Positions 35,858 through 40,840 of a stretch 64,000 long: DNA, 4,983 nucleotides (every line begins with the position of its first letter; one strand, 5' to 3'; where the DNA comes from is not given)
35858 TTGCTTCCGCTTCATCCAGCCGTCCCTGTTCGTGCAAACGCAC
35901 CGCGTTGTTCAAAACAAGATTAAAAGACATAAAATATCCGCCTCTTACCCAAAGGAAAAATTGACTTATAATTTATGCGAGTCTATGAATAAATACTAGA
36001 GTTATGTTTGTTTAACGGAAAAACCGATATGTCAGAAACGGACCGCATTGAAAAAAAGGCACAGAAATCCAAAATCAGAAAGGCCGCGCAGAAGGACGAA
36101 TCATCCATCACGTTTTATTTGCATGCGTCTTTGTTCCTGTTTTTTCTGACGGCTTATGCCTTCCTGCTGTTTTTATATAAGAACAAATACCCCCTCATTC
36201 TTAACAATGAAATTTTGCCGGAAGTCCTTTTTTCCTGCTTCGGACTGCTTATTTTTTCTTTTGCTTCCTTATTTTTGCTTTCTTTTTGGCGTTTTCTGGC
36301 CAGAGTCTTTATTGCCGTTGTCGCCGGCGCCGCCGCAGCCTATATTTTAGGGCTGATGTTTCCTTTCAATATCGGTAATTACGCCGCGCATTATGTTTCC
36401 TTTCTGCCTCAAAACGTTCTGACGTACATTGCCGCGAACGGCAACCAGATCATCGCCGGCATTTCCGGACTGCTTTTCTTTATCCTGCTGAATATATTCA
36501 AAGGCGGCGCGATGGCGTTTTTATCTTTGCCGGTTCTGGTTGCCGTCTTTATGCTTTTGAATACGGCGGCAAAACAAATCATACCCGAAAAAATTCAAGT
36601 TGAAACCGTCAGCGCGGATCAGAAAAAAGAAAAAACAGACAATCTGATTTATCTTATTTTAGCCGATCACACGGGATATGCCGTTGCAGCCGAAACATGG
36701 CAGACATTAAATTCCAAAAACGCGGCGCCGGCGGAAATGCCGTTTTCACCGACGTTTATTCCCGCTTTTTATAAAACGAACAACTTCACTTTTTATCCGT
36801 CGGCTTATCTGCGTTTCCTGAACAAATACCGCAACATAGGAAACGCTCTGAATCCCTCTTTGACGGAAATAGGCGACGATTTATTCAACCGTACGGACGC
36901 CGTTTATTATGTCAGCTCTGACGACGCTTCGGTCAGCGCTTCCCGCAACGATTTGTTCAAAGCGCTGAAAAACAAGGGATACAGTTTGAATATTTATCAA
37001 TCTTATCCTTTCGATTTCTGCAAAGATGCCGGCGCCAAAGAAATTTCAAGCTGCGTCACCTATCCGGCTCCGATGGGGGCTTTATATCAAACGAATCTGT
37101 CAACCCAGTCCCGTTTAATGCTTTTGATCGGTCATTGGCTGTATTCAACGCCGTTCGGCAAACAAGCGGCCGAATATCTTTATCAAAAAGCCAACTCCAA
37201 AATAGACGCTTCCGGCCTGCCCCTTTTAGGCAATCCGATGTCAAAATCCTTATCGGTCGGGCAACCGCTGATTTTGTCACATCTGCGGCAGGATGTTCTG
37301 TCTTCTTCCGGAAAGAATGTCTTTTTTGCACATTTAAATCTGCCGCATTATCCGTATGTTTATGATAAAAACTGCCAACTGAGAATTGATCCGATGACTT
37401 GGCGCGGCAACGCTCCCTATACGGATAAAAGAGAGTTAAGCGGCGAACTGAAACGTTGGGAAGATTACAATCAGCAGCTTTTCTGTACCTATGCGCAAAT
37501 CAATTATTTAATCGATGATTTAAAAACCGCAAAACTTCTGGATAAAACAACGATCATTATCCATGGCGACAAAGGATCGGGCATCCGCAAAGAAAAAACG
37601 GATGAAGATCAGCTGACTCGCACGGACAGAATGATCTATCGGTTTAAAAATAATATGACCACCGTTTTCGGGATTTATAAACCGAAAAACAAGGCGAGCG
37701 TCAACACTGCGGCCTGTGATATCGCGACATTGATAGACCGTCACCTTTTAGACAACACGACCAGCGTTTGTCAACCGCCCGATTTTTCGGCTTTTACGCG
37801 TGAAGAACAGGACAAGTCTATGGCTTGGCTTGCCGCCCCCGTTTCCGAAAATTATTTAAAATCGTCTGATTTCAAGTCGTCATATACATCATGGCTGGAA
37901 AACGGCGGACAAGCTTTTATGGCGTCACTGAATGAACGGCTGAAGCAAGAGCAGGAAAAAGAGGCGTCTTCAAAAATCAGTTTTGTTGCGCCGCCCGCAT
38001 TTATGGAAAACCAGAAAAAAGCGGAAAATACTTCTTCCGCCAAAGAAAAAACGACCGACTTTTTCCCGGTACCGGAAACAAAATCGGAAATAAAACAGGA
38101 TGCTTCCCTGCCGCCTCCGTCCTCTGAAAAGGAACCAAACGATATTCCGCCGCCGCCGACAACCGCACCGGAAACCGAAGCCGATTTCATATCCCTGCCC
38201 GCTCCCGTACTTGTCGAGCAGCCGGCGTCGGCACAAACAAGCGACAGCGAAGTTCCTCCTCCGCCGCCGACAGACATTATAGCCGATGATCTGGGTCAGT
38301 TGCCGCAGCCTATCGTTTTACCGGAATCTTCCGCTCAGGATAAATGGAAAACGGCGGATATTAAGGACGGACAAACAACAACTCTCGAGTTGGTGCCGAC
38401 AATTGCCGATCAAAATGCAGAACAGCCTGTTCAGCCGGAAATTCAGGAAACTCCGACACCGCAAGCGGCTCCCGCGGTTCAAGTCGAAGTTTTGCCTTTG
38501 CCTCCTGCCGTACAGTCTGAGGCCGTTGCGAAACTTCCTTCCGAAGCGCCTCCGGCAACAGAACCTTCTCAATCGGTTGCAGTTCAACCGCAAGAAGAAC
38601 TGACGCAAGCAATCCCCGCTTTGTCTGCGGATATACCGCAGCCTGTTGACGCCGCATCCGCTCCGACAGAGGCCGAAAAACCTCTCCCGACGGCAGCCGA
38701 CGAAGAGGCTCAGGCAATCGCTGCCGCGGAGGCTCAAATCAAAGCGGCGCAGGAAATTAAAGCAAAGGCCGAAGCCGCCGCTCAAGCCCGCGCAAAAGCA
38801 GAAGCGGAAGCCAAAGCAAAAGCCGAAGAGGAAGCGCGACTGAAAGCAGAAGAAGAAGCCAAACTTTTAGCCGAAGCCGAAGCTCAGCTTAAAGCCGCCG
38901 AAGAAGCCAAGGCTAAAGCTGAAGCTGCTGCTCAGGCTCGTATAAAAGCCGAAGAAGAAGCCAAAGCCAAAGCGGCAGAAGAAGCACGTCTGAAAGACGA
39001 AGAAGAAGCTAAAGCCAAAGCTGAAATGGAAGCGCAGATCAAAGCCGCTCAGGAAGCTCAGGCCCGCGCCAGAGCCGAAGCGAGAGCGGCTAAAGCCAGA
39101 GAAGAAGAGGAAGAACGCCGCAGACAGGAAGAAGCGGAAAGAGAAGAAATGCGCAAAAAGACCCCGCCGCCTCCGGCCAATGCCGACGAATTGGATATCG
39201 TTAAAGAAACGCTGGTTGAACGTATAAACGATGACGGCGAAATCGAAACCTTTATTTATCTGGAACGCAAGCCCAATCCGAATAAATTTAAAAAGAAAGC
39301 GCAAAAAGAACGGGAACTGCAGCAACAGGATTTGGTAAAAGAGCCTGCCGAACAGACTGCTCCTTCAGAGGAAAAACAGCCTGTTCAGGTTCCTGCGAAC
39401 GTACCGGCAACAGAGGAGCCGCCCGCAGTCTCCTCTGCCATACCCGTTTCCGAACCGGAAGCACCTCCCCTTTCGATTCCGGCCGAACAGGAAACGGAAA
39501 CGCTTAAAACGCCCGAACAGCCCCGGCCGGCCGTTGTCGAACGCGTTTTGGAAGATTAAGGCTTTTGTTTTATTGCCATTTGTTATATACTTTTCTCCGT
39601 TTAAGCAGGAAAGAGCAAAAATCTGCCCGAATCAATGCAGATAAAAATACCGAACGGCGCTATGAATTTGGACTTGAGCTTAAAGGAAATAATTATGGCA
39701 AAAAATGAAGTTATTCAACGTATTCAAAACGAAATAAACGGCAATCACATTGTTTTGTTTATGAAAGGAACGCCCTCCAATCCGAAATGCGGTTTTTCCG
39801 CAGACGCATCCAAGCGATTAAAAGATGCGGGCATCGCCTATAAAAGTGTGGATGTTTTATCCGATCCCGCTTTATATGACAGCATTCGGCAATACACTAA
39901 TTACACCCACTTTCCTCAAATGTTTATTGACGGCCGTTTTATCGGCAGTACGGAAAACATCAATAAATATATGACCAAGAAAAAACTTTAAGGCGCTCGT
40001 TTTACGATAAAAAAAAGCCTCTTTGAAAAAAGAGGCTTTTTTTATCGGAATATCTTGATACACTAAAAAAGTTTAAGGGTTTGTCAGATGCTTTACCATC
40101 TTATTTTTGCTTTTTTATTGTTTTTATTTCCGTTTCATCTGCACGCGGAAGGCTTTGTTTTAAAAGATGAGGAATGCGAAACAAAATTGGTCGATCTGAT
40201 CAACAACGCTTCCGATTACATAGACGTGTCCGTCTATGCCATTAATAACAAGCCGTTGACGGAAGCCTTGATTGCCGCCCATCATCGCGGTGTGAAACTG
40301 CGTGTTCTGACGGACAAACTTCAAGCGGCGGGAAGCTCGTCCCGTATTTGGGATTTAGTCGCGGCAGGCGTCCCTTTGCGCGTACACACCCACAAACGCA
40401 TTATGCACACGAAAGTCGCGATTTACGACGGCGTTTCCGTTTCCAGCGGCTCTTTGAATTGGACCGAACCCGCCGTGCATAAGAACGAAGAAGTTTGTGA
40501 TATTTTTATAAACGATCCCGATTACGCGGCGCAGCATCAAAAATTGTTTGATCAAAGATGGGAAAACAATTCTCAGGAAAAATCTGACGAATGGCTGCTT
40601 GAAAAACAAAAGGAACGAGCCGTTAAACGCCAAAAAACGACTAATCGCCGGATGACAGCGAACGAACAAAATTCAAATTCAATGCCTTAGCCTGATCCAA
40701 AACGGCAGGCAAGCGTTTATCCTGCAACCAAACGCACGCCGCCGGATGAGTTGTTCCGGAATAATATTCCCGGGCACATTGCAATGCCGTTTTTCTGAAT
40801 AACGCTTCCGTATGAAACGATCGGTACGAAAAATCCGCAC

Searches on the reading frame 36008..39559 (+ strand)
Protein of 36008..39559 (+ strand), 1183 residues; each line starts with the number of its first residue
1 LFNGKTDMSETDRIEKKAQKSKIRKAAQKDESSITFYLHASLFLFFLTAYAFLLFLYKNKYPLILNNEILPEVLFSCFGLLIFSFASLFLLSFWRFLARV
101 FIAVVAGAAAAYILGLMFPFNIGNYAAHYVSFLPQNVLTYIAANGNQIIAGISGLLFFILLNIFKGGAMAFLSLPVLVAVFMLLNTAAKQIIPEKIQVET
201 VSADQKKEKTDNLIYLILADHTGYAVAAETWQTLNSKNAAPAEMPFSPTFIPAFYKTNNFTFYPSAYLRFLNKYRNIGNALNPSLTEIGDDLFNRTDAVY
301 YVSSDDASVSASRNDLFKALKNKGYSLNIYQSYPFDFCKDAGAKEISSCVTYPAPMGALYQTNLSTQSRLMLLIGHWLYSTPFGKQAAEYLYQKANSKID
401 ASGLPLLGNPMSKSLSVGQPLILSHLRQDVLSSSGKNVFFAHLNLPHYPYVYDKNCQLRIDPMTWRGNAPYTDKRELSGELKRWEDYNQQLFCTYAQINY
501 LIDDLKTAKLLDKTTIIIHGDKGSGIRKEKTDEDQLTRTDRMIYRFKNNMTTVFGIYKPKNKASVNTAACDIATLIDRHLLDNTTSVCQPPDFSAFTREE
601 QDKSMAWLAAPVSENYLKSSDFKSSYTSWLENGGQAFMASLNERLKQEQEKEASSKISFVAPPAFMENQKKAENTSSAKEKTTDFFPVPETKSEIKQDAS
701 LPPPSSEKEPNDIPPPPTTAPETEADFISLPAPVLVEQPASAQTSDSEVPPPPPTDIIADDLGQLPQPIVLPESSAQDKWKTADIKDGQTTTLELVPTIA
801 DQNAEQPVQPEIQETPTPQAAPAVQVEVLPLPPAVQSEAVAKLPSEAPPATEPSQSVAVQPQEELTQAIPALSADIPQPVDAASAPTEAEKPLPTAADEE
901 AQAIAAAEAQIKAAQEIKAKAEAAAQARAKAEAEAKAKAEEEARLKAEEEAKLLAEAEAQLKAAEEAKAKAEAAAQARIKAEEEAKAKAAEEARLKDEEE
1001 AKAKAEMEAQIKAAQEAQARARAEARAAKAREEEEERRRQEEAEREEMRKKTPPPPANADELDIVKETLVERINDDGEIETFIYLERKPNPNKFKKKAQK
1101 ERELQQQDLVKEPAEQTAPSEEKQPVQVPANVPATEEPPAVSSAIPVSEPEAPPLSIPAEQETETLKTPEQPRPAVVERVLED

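Call 15: search_protein_families(library=pfam, proteins=[window:36008-39559:+], max_evalue=0.001)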
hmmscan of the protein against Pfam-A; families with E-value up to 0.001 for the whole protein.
window:36008-39559:+ (1183 aa): 1 family
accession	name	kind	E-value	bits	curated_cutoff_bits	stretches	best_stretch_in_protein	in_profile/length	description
PF00884.28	Sulfatase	-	3.9e-05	23.5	25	1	431-545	158-273/301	Sulfatase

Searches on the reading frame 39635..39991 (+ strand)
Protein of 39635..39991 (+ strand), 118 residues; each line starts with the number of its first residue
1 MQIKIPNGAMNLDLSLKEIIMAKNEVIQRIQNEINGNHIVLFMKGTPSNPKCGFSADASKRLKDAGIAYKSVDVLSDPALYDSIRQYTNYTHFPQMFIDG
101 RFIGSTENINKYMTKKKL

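Call 15: search_protein_families(library=pfam, proteins=[window:39635-39991:+], max_evalue=0.001)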
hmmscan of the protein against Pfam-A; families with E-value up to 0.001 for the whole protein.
window:39635-39991:+ (118 aa): 1 family
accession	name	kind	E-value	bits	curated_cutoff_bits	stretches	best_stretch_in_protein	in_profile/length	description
PF00462.30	Glutaredoxin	-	2.5e-16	60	22.9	1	39-103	1-60/60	Glutaredoxin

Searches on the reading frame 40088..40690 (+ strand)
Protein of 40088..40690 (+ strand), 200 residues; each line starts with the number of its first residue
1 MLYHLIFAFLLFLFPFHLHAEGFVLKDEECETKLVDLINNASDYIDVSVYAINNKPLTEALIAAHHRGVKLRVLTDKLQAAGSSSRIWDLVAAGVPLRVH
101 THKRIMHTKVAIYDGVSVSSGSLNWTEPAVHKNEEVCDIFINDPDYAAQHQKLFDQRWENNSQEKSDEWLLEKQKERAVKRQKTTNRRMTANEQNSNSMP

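Call 15: search_protein_families(library=pfam, proteins=[window:40088-40690:+], max_evalue=0.001)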
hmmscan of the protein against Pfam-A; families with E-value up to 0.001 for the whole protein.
window:40088-40690:+ (200 aa): 1 family
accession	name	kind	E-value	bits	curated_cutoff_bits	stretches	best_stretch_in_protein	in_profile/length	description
PF13091.12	PLDc_2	-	2.1e-27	96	27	1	34-158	1-132/132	PLD-like domain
